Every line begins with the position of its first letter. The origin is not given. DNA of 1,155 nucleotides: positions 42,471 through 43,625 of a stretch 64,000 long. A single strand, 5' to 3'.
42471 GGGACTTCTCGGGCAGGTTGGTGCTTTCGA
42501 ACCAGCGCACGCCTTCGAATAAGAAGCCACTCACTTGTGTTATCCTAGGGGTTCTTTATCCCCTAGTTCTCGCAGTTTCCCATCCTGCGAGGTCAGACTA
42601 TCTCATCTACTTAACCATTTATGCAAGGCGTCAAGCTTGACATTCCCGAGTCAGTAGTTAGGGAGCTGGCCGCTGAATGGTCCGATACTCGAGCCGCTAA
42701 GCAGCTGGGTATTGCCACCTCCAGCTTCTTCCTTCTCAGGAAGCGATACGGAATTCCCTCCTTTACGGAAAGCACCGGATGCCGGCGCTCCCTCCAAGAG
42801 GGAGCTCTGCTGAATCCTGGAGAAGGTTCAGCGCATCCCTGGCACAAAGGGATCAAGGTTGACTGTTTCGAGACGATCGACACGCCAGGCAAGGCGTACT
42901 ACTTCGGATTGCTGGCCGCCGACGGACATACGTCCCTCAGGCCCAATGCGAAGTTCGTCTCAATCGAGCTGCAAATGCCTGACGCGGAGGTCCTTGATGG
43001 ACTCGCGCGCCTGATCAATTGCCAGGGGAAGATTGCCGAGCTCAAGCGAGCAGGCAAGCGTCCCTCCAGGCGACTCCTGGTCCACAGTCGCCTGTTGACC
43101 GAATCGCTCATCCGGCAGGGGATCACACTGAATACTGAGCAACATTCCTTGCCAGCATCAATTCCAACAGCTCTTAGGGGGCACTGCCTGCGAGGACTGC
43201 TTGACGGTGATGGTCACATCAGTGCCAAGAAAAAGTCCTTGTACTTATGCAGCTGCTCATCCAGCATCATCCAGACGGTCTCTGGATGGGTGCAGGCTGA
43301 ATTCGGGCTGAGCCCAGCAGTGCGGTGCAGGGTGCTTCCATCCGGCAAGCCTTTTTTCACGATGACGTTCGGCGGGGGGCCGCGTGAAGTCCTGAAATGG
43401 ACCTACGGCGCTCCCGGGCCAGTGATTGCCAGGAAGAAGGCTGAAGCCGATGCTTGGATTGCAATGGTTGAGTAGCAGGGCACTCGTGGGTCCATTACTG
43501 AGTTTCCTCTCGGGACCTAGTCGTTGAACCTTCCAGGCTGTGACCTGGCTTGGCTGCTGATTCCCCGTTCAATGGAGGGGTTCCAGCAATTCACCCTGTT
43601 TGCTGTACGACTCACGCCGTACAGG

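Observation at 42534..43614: Intron 4 carries its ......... endonuclease gene on the strand antisense to the intron and capsid gene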

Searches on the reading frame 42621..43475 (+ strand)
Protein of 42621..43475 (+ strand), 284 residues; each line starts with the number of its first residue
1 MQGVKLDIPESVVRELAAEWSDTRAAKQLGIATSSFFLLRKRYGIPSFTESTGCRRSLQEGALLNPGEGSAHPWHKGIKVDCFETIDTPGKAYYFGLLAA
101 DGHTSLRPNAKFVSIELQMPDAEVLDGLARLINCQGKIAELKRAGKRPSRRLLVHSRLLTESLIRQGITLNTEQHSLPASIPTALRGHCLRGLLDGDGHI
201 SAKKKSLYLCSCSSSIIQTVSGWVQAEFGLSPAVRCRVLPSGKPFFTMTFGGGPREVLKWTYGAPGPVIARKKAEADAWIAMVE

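Call 5: search_protein_families(library=pfam, proteins=[window:42621-43475:+], max_evalue=1)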
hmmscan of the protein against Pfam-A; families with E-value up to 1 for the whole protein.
window:42621-43475:+ (284 aa): 2 families
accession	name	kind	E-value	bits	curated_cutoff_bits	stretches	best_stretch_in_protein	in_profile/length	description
PF14528.11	LAGLIDADG_3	-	2.5e-09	37.7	22.5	2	92-157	5-71/82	LAGLIDADG-like domain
PF13384.12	HTH_23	-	0.0087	16.3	24.6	1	12-43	10-41/50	Homeodomain-like domain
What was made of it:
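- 42621..43475 (+): Antisense homing-endonuclease gene: 284 aa, an N-terminal three-helix HTH-like domain plus a single-chain double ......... core. It fills the P8 loop. Pfam (call 5).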

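Call 7: search_dna_similar(query=window:42621-43475:+, collection=phages, mode=protein, max_rows=30, max_evalue=0.001)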
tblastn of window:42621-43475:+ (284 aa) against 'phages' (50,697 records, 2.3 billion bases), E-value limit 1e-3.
Records with a match: 104; places in all: 104; records where one place covers at least 80% of the query: 0.
Best place of each record, by identity: <60% 104.
By first word of the organism name: Staphylococcus 91; uncultured 6; Bacillus 3; Silviavirus 1; Lysinibacillus 1; Streptomyces 1; Dulem 1.
By host as written in the record: Staphylococcus aureus 43; - 12; Staphylococcus sp. 7; Staphylococcus carnosus TM300 5; Staphylococcus aureus ATCC 25923 4; Staphylococcus aureus (phage propagation strain 47) 4; Staphylococcus aureus Newman 2; Staphylococcus sp. ATCC 25923 2; and 21 more.
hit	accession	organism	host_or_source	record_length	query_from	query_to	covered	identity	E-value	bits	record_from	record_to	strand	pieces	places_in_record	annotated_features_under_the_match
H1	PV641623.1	Staphylococcus phage St1.CM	Staphylococcus aureus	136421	75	283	74%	28.9%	1e-13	77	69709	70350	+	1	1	endonuclease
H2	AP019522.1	Staphylococcus phage MR003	Staphylococcus aureus RN4220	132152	73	277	72%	29.3%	5e-12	72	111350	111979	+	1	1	hypothetical protein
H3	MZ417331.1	Staphylococcus phage PG-2021_35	Staphylococcus xylosus M1997-2/10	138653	73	277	72%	29.3%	1e-11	71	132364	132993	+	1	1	record has no annotation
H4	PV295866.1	Staphylococcus phage CIFT_MFB_MRSA13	Staphylococcus aureus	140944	75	283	74%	28.4%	6e-13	75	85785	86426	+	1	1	hypothetical protein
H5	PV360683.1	Staphylococcus phage CIFT_MFB_MRSA16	Staphylococcus aureus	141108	75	283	74%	28.4%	6e-13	75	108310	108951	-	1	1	hypothetical protein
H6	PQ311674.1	Staphylococcus phage CIFT_MFB_MRSA12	Staphylococcus aureus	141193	75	283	74%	28.4%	6e-13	75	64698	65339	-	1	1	endonuclease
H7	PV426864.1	Staphylococcus phage CIFT_MFB_MRSA21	Staphylococcus aureus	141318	75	283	74%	28.4%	6e-13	75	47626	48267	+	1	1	hypothetical protein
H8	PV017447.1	Staphylococcus phage CIFT_MFB_MRSA28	Staphylococcus aureus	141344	75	283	74%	28.4%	6e-13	75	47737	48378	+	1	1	hypothetical protein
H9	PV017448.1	Staphylococcus phage CIFT_MFB_MRSA32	Staphylococcus aureus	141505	75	283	74%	28.4%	6e-13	75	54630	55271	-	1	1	endonuclease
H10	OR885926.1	Staphylococcus phage 184DA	Staphylococcus sp.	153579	75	283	74%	28.4%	6e-13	75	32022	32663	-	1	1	endonuclease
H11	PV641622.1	Staphylococcus phage St14.GH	Staphylococcus aureus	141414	75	283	74%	28.4%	7e-13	74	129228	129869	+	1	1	endonuclease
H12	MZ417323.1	Staphylococcus phage PG-2021_1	Staphylococcus epidermidis NCC 100655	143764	75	283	74%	28.4%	7e-13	74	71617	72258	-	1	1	record has no annotation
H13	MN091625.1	Staphylococcus phage PALS_1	Staphylococcus aureus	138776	75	283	74%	28.4%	3e-12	72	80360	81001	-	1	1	intein homing endonuclease-related protein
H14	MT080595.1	Staphylococcus phage vB_SauM_EW41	Staphylococcus carnosus TM300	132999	75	283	74%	28.4%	3e-12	72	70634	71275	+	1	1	record has no annotation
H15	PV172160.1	Staphylococcus phage StAP1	Staphylococcus aureus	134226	75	283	74%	28.4%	3e-12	72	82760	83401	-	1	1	hypothetical protein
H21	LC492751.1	Staphylococcus phage KSAP7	Staphylococcus aureus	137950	75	283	74%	28.4%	3e-12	72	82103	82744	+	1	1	putative intron-encoded putative endonuclease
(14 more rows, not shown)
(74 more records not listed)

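Call 20: find_homologous_proteins(query=window:42621-43472:+, max_evalue=0.001)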
Query window:42621-43472:+ (284 aa): 21 proteins with E <= 0.001 among 3211 candidates.
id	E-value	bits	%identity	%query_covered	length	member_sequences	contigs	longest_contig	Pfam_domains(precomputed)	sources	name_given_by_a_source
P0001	5.6e-173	592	92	100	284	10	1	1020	PF14528.12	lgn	-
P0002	1.8e-138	479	74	100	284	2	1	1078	PF14528.12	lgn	-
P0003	2.8e-137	475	73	100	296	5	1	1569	PF14528.12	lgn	-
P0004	8.9e-120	417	67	100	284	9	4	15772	PF14528.12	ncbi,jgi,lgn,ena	jgi:hypothetical protein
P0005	9.1e-120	417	65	100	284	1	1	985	PF14528.12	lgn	-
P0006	1.4e-119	417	64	100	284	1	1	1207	PF14528.12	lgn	-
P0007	5.4e-118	412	64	100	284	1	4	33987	PF14528.12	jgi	jgi:hypothetical protein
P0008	1.1e-116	407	68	93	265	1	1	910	PF14528.12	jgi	jgi:hypothetical protein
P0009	1.9e-116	407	63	100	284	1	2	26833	PF14528.12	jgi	jgi:hypothetical protein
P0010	7.6e-107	375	59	99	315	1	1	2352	PF14528.12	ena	-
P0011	2.1e-103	364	58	100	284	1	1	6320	PF14528.12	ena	-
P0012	8.6e-91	322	51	100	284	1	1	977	PF14528.12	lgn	-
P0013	3.5e-88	314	52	99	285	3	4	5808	PF14528.12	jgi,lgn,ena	jgi:hypothetical protein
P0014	2.4e-86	308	52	99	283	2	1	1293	PF14528.12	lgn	-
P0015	4.0e-86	307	53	100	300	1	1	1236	PF14528.12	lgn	-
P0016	1.1e-52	197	42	90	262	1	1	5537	PF14528.12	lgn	-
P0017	5.6e-49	185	38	100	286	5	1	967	PF13384.13,PF26411.1,PF14528.12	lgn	-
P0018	1.0e-48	184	38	100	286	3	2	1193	PF14528.12,PF14527.12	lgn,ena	-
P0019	3.9e-7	48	36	42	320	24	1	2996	PF13384.13,PF13518.13,PF02796.22,PF14528.12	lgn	-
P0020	4.5e-7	48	36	43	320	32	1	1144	PF13384.13,PF13518.13,PF02796.22,PF14528.12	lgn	-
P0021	7.2e-7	47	36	42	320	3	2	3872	PF13384.13,PF13518.13,PF02796.22,PF14528.12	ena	-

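Call 22: find_encoding_contigs(protein=P0007, flank=6000, max_places=4)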
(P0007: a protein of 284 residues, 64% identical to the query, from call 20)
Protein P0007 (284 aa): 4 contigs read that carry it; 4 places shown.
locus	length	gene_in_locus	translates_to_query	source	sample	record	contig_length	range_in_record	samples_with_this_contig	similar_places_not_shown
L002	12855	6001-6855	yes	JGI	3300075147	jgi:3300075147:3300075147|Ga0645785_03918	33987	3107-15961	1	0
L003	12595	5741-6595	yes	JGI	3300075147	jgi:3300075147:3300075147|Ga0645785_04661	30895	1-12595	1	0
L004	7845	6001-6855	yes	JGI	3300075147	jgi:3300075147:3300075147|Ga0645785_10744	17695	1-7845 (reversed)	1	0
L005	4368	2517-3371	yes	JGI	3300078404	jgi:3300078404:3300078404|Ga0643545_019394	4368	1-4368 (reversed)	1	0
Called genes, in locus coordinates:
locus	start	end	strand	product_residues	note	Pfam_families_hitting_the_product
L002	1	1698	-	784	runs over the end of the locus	-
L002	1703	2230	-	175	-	-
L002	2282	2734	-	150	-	-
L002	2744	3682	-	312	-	-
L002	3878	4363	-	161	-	-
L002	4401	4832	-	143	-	PF12836:HHH_3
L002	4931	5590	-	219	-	-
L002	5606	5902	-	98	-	-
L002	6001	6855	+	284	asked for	PF14528:LAGLIDADG_3 (weak)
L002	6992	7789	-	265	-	-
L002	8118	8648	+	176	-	PF13392:HNH_3, PF13936:HTH_38 (weak)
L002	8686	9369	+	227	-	-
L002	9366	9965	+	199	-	-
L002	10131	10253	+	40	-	-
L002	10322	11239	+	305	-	-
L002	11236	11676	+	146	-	-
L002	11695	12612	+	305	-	-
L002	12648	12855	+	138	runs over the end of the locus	PF23140:Gp80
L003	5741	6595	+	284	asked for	PF14528:LAGLIDADG_3 (weak)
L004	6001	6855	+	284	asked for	PF14528:LAGLIDADG_3 (weak)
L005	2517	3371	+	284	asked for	PF14528:LAGLIDADG_3 (weak)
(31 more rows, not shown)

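Call 23: find_encoding_contigs(protein=P0004, flank=6000, max_places=4)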
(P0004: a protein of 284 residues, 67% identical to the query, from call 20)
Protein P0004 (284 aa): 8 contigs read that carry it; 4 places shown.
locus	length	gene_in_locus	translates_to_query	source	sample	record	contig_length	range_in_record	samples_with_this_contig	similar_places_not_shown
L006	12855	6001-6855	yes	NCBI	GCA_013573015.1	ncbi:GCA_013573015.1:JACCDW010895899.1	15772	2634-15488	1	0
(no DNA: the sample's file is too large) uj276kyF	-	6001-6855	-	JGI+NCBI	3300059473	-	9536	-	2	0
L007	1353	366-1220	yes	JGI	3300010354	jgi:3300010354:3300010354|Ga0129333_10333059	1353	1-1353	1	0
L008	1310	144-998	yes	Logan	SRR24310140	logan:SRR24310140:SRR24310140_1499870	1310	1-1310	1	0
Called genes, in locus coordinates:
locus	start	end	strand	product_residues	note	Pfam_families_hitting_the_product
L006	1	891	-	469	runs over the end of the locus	-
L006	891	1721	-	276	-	-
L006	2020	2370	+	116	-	-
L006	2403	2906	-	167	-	-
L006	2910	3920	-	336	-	-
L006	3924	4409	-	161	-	-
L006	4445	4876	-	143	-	PF12836:HHH_3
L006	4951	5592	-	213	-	-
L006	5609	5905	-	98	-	-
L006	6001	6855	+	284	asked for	PF14528:LAGLIDADG_3 (weak)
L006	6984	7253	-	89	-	-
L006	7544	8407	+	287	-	PF14528:LAGLIDADG_3 (faint)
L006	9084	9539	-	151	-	PF03161:LAGLIDADG_2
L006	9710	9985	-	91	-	-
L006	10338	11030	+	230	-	PF03161:LAGLIDADG_2 (weak)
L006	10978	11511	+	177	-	-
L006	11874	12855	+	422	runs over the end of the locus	?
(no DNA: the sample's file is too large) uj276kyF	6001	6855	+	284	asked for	PF14528:LAGLIDADG_3 (weak)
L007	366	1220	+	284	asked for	PF14528:LAGLIDADG_3 (weak)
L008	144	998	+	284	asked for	PF14528:LAGLIDADG_3 (weak)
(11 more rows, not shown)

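Call 24: find_encoding_contigs(protein=P0009, flank=6000, max_places=3)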
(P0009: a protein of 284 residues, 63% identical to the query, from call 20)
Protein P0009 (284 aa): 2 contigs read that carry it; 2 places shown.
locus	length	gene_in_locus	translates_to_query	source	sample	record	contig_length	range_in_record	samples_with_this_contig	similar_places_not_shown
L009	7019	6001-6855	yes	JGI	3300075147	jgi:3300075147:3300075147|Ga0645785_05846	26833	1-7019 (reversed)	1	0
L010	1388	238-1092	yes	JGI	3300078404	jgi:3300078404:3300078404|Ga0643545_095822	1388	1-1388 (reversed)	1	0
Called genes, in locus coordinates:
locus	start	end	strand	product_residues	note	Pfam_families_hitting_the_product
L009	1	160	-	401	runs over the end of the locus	-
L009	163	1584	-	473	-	-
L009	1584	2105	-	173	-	-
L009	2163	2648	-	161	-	-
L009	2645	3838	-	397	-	-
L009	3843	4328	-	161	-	-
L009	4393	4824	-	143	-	PF12836:HHH_3 (weak)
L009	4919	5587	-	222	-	-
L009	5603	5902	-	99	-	-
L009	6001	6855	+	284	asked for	PF14528:LAGLIDADG_3 (weak)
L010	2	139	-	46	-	?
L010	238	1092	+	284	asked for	PF14528:LAGLIDADG_3 (weak)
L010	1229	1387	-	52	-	?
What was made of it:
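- Gene callers annotate the exons as separate genes of 98 aa and 265-290 aa (calls 22-24).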

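Call 27: find_encoding_contigs(protein=P0013, flank=5000, max_places=3)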
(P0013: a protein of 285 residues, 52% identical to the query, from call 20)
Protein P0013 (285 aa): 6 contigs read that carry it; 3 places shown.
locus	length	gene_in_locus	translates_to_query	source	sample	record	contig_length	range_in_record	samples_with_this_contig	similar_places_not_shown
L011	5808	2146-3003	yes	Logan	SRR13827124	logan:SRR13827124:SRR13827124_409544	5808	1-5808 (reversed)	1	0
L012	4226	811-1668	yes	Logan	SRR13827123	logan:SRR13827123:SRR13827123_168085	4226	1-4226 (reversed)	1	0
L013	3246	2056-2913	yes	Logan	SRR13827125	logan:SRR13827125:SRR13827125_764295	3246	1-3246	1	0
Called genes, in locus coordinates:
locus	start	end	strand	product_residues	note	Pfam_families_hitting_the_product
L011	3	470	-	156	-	?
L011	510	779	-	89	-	-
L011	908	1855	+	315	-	PF14528:LAGLIDADG_3 (faint)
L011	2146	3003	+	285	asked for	PF14528:LAGLIDADG_3 (faint)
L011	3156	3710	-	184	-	-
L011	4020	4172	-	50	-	-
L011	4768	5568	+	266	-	-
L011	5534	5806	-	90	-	?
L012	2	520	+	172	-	?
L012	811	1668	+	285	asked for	PF14528:LAGLIDADG_3 (faint)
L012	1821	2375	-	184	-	-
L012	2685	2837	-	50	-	-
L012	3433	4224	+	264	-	?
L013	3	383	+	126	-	?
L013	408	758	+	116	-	-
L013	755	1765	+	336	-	PF14528:LAGLIDADG_3 (faint)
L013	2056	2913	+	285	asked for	PF14528:LAGLIDADG_3 (faint)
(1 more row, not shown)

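Call 28: find_encoding_contigs(protein=P0016, flank=5000, max_places=2)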
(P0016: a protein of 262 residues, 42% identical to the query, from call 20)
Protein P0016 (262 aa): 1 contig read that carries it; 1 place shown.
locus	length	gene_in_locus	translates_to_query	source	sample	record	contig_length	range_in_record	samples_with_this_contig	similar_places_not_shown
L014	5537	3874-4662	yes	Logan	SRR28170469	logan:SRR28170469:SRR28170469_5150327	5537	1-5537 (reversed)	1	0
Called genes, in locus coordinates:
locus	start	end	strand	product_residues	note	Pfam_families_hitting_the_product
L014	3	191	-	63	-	?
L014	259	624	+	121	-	-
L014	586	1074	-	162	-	-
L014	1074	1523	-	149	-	-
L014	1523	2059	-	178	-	-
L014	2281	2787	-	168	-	-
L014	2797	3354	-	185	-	-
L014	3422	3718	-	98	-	-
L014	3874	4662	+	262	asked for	PF14528:LAGLIDADG_3 (faint)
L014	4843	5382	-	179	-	-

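Call 29: find_encoding_contigs(protein=P0011, flank=5000, max_places=2)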
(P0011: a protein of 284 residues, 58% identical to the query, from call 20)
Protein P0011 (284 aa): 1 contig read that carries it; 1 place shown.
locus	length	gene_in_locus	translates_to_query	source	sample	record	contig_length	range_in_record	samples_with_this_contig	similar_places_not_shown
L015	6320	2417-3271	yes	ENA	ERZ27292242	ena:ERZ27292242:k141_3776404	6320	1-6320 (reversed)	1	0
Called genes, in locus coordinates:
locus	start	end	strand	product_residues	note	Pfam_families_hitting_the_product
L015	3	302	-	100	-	?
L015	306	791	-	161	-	-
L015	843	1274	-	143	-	PF12836:HHH_3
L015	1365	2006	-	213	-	-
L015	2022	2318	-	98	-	-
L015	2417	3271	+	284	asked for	PF14528:LAGLIDADG_3 (faint)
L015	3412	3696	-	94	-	-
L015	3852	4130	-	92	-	-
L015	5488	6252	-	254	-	PF03161:LAGLIDADG_2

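Call 52: search_protein_families(library=pfam, proteins=[L006:7544-8407:+, L011:908-1855:+], max_evalue=0.01)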
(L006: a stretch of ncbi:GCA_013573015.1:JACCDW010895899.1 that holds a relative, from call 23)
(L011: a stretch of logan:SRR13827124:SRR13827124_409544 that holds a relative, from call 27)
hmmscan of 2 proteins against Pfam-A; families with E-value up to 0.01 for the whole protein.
L006:7544-8407:+ (287 aa): 2 families
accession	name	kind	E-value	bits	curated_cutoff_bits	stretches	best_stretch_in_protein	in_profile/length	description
PF14528.11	LAGLIDADG_3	-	5.1e-07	30.3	22.5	1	193-240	3-53/82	LAGLIDADG-like domain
PF14527.11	LAGLIDADG_WhiA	-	0.0061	17.1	23.2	0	194-240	2-51/93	WhiA LAGLIDADG-like domain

L011:908-1855:+ (315 aa): 1 family
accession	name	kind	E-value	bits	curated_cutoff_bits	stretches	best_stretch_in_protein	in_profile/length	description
PF14528.11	LAGLIDADG_3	-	1.2e-06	29.2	22.5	0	190-238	4-55/82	LAGLIDADG-like domain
